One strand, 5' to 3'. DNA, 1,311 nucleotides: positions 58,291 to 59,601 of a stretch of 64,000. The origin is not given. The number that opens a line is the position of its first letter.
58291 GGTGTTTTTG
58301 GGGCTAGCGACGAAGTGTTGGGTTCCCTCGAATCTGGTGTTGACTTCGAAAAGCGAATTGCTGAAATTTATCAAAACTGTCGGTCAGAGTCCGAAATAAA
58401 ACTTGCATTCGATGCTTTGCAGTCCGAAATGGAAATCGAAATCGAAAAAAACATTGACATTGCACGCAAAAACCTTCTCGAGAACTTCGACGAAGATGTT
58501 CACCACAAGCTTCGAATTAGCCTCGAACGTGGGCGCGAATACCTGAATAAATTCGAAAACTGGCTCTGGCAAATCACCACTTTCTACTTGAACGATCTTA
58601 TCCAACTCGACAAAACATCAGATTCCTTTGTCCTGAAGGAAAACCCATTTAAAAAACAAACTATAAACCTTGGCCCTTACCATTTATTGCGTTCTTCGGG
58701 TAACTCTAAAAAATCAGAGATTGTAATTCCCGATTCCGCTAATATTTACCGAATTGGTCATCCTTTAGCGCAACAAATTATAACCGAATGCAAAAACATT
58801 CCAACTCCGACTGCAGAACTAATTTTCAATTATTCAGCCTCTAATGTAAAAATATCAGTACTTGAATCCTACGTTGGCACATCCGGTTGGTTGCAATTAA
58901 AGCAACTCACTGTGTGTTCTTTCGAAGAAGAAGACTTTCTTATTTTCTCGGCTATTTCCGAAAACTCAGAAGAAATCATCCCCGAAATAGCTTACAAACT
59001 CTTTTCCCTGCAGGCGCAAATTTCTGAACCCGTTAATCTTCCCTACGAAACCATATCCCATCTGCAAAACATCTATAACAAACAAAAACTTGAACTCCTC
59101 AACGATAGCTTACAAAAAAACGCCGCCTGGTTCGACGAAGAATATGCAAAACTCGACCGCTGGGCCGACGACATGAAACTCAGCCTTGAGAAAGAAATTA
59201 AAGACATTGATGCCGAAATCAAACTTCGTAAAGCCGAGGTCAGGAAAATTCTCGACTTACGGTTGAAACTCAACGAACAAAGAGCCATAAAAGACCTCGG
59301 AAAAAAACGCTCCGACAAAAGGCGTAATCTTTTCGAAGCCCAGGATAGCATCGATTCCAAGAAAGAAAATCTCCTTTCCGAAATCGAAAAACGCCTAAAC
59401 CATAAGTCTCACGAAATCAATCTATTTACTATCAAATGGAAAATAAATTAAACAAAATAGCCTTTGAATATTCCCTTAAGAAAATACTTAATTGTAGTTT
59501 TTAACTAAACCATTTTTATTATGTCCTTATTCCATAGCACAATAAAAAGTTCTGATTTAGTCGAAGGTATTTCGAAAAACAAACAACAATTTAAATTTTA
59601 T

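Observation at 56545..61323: Island cargo operon: SNF2 helicase + cytoplasmic ~22-residue-repeat solenoid tethered by a C-terminal 2-TM anchor (candidate undescribed defence pair)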

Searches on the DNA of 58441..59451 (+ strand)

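Call 73: search_dna_similar(query=L179:7096-9990:+, collection=ecoli_genomes, mode=distant, max_rows=12, rows=spread)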
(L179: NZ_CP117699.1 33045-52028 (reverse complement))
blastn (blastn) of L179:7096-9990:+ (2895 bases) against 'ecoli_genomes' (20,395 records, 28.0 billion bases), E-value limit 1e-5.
Records with a match: 255; places in all: 261; records where one place covers at least 80% of the query: 30.
Genomes with a match: 255 of 5426; with a place that covers at least 80% of the query: 30. Places per genome that has any: lowest 1, median 1, highest 2. On chromosomes: 254 places; on plasmids: 7.
Best place of each record, by identity: >=99% 1; 95-99% 29; 60-80% 225.
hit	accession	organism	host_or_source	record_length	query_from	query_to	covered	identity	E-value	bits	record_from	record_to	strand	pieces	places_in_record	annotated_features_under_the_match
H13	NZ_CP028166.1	Escherichia coli strain CFSAN064036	poultry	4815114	1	2895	100%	99.7%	0e+0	5185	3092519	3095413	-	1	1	SNF2-related protein | mads1: methylation-associated defense system helix-turn-helix ...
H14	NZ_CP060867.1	Escherichia coli strain EC29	Homo sapiens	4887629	1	2854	99%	96.6%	0e+0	4706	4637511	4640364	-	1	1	SNF2-related protein | mads1: methylation-associated defense system helix-turn-helix ...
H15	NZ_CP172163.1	Escherichia coli strain GF50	chicken meat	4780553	15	2001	49%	70.1%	2e-91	641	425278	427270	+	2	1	SNF2-related protein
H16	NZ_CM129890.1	Escherichia coli strain MB06101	seawater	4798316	15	2001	48%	70.5%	2e-90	642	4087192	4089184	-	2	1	SNF2-related protein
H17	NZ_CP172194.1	Escherichia coli strain GF66.1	chicken meat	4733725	15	2001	48%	70.4%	3e-89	638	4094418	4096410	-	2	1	SNF2-related protein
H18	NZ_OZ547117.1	Escherichia coli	Homo sapiens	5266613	15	2001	48%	70.2%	5e-93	626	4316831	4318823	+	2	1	SNF2-related protein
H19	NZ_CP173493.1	Escherichia coli strain 98218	Homo sapiens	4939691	15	2001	48%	70.2%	1e-94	627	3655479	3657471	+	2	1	SNF2-related protein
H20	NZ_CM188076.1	Escherichia coli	Homo sapiens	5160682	15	2001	48%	70.2%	1e-94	627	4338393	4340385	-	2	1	SNF2-related protein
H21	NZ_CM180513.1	Escherichia coli strain E54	Homo sapiens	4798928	15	1658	36%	69.8%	1e-67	456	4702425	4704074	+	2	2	SNF2-related protein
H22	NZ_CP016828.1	Escherichia coli strain FORC_043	Homo sapiens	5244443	1507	1806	10%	70.7%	1e-30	145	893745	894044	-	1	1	SNF2-related protein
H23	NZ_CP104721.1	Escherichia coli strain ECO3183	Homo sapiens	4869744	1507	1806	10%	70.7%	1e-30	145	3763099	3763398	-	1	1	SNF2-related protein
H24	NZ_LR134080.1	Escherichia coli strain NCTC9082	missing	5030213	1507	1806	10%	70.7%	1e-30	145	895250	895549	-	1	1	SNF2-related protein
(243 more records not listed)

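Call 74: get_annotated_region(hit=H13, flank=12000)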
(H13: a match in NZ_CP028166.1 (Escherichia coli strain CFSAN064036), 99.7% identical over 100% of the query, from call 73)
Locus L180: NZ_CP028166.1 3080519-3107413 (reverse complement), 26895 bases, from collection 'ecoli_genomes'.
description: Escherichia coli strain CFSAN064036 chromosome, complete genome
organism: Escherichia coli strain CFSAN064036 (NCBI taxid 562)
replicon: chromosome; assembly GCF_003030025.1
host: -; source: poultry; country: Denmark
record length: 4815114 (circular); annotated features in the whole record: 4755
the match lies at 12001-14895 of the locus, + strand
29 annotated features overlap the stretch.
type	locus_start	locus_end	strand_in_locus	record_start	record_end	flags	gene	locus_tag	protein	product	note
CDS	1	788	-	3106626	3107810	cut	setC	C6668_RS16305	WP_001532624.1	sugar efflux transporter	-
CDS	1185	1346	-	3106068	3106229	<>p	rhuM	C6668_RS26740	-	RhuM family protein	internal stop; incomplete; partial in the middle of a contig; missing N-terminus and C-terminus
CDS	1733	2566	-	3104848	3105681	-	-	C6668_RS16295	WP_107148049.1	DUF4942 domain-containing protein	-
CDS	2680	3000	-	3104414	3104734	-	-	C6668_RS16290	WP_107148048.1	TA system toxin CbtA family protein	-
CDS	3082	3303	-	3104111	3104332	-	-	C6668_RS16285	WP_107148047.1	DUF987 family protein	-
CDS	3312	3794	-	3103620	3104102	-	-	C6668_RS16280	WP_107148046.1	JAB domain-containing protein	-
CDS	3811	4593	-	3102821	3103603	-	-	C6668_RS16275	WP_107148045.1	DUF932 domain-containing protein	-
CDS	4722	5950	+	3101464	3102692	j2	-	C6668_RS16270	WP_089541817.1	IS3 family transposase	programmed frameshift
CDS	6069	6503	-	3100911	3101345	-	-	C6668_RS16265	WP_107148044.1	antirestriction protein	-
CDS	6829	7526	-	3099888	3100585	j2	-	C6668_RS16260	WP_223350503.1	IS1 family transposase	programmed frameshift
CDS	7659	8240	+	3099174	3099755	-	-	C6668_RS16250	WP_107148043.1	inovirus-type Gp2 protein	-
CDS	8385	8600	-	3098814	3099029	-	-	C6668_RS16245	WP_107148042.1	hypothetical protein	-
CDS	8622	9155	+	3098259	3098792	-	-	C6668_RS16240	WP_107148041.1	putative zinc ribbon protein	-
CDS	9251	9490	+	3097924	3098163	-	-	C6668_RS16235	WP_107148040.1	helix-turn-helix transcriptional regulator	-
CDS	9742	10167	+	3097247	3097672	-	-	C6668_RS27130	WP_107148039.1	putative zinc ribbon protein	-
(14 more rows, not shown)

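Call 78: get_annotated_region(hit=H19, flank=9000)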
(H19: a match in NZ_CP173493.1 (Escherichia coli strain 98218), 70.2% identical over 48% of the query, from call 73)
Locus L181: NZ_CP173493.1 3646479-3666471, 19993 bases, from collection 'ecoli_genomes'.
description: Escherichia coli strain 98218 chromosome, complete genome
organism: Escherichia coli strain 98218 (NCBI taxid 562)
replicon: chromosome; assembly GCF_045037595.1
host: Homo sapiens; source: urine; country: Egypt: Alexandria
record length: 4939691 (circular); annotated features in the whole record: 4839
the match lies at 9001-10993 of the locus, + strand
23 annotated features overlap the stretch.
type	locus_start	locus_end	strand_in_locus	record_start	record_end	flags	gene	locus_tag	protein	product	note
CDS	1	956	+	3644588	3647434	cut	-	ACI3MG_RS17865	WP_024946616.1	Ag43/Cah family autotransporter adhesin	-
CDS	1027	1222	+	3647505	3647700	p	-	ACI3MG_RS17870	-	DUF905 family protein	frameshifted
CDS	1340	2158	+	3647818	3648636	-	-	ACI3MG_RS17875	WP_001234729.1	DUF932 domain-containing protein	-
CDS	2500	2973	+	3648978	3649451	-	-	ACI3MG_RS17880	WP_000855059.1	antirestriction protein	-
CDS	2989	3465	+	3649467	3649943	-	-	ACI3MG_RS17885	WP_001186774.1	RadC family protein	-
CDS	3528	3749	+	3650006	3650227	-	-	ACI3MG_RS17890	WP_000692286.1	DUF987 domain-containing protein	-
CDS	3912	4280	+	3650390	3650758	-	-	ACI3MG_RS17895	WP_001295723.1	type IV toxin-antitoxin system YeeU family antitoxin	-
CDS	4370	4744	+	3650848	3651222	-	-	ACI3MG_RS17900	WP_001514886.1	TA system toxin CbtA family protein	-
CDS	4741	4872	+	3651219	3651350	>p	-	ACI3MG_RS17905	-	DUF5983 family protein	incomplete; partial in the middle of a contig; missing C-terminus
CDS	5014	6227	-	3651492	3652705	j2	-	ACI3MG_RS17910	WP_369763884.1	IS3 family transposase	programmed frameshift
sequence_feature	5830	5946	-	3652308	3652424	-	-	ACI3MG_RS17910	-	-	AL1L pseudoknot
CDS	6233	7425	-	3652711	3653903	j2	-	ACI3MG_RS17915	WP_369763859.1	IS3 family transposase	programmed frameshift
CDS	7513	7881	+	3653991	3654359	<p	-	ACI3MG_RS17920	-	DUF5983 family protein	incomplete; partial in the middle of a contig; missing N-terminus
CDS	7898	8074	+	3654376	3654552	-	-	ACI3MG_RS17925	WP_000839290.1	DUF957 domain-containing protein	-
CDS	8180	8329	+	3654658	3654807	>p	-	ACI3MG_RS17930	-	hypothetical protein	incomplete; partial in the middle of a contig; missing C-terminus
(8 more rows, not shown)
